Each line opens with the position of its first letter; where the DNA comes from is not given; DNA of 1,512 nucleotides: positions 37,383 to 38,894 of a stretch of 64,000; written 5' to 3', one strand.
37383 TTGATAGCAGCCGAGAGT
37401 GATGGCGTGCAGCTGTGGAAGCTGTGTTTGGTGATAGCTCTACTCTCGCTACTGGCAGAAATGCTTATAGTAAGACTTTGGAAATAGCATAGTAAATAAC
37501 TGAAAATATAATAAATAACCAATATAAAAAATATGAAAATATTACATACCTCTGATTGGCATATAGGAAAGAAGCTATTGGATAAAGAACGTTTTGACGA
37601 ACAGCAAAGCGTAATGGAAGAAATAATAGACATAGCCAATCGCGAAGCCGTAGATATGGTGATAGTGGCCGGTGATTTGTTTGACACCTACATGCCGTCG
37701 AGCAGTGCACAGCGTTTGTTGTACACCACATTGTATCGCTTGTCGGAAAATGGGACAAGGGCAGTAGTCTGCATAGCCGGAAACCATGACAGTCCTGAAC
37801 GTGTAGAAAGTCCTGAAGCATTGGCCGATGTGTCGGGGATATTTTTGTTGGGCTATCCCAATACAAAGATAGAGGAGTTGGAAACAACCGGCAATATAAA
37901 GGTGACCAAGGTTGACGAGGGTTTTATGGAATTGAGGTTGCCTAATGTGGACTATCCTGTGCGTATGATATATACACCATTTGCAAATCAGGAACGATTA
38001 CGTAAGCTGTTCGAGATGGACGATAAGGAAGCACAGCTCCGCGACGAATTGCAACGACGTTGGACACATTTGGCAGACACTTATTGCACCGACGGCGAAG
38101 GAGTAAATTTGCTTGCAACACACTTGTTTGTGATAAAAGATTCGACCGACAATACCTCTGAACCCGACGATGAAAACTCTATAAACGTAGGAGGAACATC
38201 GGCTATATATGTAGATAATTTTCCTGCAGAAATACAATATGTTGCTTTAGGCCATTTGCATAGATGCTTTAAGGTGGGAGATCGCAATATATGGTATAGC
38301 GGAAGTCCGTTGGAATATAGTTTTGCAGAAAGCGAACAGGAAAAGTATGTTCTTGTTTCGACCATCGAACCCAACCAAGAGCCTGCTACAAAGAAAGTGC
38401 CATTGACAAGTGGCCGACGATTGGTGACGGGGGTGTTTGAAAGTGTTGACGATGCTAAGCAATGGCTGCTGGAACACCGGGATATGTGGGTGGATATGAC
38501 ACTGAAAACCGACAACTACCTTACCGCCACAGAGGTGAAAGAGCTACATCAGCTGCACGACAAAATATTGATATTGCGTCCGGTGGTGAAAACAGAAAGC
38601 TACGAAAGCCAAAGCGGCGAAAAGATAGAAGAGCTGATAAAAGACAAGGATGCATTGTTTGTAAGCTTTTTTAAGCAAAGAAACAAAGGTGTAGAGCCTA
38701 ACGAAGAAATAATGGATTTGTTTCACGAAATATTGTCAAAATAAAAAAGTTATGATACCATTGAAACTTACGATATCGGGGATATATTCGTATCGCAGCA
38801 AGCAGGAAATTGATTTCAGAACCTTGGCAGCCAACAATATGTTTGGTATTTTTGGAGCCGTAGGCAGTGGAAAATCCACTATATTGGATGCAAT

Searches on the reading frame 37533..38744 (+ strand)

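Call 11: search_protein_families(library=pfam, proteins=[window:37533-38744:+])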
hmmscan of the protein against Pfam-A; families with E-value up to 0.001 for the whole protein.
window:37533-38744:+ (403 aa): 2 families
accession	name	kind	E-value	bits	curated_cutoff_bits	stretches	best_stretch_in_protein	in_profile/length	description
PF00149.33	Metallophos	-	1.5e-13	52.1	21.5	1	1-206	1-160/191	Calcineurin-like phosphoesterase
PF12850.12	Metallophos_2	-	7.9e-06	26.4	27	1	1-90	1-60/154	Calcineurin-like phosphoesterase superfamily domain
